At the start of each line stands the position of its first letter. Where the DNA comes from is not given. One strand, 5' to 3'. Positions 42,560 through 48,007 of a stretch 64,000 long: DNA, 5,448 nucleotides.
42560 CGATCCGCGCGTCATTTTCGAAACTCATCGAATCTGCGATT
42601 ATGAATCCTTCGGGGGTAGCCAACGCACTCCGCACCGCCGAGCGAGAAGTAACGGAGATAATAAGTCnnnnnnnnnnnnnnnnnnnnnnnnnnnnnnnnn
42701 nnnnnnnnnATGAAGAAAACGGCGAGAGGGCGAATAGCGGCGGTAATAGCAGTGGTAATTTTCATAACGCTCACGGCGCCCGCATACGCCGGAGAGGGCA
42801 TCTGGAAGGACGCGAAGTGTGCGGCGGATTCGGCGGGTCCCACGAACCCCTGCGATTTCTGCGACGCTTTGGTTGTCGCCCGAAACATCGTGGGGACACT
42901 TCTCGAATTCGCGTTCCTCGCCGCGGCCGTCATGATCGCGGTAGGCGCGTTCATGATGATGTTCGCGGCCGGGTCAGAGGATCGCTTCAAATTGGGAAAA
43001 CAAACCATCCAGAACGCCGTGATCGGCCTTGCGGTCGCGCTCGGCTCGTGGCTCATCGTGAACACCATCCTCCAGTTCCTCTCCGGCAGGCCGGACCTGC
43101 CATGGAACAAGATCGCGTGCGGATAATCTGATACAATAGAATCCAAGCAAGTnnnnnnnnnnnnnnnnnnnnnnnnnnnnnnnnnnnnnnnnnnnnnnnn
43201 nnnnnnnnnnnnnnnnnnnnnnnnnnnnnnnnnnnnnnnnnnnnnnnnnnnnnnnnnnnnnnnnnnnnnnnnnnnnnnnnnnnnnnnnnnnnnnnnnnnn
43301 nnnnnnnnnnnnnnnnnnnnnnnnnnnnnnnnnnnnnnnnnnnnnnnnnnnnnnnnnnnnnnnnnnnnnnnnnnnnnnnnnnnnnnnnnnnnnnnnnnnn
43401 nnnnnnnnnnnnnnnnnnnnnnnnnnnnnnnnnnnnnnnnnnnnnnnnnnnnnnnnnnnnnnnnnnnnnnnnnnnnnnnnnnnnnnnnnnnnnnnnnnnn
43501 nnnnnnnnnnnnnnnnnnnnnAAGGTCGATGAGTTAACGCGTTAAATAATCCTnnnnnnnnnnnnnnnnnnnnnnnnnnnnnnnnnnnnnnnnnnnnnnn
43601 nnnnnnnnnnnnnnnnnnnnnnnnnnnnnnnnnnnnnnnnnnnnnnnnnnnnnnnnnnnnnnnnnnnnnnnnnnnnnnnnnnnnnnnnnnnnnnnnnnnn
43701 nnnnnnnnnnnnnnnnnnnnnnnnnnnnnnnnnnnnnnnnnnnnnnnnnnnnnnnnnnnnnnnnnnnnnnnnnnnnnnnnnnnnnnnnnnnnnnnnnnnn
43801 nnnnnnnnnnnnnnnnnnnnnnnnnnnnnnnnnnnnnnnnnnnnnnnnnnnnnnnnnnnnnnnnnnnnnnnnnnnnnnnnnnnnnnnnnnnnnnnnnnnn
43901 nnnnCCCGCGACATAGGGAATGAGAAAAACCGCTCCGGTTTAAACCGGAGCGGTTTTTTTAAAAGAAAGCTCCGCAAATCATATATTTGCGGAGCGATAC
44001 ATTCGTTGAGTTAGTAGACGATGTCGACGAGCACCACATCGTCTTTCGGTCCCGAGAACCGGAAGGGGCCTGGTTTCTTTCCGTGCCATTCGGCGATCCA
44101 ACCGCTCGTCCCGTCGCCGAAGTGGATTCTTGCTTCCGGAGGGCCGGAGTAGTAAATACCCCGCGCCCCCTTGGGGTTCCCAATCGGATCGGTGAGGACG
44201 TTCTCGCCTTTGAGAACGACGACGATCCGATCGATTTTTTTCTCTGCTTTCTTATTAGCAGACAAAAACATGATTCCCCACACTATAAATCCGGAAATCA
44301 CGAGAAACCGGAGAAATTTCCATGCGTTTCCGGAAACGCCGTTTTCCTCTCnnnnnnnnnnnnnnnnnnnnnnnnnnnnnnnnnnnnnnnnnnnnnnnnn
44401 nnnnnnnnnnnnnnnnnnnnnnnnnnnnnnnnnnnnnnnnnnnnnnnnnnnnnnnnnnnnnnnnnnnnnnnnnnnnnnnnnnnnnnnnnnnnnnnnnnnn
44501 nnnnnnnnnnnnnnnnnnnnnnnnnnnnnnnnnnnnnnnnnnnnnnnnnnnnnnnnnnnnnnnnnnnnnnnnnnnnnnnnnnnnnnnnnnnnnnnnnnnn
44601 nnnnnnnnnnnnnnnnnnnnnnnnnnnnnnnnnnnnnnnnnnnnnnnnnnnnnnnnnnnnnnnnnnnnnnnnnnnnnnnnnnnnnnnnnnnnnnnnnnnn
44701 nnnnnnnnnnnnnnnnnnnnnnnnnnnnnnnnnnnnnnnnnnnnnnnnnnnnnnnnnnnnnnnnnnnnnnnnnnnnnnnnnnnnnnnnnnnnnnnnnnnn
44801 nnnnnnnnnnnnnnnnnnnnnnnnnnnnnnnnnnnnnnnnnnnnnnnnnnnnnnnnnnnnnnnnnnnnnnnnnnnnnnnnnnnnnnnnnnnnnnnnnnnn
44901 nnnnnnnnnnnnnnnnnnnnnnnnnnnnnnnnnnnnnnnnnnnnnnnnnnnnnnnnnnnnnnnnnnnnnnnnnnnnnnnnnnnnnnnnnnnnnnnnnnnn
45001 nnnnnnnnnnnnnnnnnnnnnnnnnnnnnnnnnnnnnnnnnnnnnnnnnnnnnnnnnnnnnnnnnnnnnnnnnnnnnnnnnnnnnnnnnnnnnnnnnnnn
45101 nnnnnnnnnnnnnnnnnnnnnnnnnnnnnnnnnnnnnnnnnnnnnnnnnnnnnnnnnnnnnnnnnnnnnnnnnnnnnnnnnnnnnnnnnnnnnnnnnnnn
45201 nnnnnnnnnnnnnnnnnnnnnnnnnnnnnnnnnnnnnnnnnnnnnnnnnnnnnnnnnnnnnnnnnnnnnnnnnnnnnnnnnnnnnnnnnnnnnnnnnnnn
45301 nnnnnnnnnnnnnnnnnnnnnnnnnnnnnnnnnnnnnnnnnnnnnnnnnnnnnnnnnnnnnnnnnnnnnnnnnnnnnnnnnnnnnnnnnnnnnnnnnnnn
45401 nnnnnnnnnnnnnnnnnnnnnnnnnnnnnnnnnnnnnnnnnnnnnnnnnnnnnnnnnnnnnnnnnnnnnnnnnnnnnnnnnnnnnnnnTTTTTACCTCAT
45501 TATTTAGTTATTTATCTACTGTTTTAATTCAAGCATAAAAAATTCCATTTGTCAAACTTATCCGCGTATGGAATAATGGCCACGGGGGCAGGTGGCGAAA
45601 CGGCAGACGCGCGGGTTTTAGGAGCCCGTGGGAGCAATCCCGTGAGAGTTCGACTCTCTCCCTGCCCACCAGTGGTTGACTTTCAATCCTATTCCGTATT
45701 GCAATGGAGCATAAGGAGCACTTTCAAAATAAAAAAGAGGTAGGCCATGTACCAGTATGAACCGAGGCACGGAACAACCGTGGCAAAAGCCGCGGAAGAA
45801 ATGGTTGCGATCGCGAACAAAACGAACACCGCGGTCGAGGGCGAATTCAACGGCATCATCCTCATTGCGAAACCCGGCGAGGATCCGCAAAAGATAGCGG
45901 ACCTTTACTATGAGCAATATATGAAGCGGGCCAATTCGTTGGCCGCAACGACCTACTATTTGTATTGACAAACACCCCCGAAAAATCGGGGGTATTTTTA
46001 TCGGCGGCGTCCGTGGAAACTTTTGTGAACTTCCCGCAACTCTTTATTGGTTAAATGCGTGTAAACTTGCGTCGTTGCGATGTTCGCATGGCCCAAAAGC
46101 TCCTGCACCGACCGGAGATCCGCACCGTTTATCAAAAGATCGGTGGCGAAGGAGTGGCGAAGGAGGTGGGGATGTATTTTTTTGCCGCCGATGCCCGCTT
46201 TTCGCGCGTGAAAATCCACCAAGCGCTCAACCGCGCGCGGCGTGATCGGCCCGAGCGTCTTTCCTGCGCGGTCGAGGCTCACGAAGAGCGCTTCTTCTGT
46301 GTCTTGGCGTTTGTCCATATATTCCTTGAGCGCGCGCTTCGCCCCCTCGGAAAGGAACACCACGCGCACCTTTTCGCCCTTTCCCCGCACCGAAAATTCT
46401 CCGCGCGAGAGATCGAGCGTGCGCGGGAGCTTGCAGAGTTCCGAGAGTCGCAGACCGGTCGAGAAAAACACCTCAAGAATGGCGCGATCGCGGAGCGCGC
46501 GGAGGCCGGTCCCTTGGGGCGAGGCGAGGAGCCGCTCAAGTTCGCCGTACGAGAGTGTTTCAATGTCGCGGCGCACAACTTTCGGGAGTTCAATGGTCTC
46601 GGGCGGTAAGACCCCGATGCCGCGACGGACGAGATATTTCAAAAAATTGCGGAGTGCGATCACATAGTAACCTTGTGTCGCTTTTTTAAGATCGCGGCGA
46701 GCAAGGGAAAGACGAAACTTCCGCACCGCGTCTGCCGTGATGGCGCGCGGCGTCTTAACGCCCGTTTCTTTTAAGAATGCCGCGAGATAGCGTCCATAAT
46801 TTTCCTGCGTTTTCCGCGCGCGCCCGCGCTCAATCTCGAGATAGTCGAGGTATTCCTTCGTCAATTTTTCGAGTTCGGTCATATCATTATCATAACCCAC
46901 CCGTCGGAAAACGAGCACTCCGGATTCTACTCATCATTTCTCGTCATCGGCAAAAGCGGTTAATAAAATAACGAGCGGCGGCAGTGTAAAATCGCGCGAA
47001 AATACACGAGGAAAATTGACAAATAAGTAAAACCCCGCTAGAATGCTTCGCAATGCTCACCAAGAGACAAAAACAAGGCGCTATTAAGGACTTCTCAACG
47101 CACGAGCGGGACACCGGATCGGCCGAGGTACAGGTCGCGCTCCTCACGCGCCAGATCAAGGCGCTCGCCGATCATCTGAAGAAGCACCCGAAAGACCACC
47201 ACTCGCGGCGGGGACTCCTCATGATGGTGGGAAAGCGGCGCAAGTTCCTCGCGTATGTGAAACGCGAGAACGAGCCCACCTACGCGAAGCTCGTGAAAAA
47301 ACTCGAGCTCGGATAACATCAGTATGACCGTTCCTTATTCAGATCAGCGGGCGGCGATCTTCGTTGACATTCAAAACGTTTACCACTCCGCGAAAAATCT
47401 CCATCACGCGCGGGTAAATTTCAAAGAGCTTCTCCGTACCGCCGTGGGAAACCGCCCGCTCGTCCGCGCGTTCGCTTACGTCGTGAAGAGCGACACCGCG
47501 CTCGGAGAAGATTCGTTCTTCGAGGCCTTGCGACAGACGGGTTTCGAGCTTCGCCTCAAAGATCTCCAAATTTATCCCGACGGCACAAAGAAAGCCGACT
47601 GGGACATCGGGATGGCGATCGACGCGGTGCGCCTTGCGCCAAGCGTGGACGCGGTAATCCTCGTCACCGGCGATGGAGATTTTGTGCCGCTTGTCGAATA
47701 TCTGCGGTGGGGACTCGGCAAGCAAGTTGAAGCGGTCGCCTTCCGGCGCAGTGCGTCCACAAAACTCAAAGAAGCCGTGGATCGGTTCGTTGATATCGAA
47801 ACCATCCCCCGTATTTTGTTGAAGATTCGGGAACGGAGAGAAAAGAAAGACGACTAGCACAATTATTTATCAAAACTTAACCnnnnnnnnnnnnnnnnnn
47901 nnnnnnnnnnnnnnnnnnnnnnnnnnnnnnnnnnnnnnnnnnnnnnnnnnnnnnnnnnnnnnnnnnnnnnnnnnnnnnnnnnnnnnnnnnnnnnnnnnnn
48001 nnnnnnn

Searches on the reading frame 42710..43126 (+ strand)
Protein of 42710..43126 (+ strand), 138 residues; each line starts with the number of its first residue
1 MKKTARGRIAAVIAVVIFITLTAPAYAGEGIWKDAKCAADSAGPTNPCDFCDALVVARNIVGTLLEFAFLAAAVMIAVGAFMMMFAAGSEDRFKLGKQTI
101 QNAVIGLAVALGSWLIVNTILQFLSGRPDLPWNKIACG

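Call 23: search_protein_families(library=pfam, proteins=[window:42710-43126:+], max_evalue=0.01)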
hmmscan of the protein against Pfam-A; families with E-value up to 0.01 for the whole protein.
window:42710-43126:+ (138 aa): 2 families
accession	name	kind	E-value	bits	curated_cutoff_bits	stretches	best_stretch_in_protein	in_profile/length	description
PF18895.5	T4SS_pilin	-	1.9e-05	25.1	26.6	1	58-120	10-71/71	Type IV secretion system pilin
PF04956.18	TrbC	-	0.00011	22.7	27.9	1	2-120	2-98/98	TrbC/VIRB2 pilin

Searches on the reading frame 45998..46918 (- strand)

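Call 23: search_protein_families(library=pfam, proteins=[window:45998-46918:-], max_evalue=0.01)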
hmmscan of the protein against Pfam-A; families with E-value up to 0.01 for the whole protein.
window:45998-46918:- (306 aa): 4 families
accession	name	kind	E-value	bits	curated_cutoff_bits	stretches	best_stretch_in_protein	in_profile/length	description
PF00589.27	Phage_integrase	-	1.6e-38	132.6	27.1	1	124-292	5-171/172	Phage integrase family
PF02899.23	Phage_int_SAM_1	-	5.4e-12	46.3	22.3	1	21-100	2-83/83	Phage integrase, N-terminal SAM-like domain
PF13495.12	Phage_int_SAM_4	-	1.5e-07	32.1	27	1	21-99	3-81/85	Phage integrase, N-terminal SAM-like domain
PF13102.12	Phage_int_SAM_5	-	0.0031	18.3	22.3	0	21-101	7-87/98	Phage integrase SAM-like domain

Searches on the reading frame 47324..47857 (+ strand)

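Call 23: search_protein_families(library=pfam, proteins=[window:47324-47857:+], max_evalue=0.01)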
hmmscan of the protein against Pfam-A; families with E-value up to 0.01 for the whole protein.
window:47324-47857:+ (177 aa): 1 family
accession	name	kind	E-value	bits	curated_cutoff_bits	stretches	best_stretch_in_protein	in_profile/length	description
PF01936.24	NYN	-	2.8e-36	125.7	24.2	1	9-159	1-145/145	NYN domain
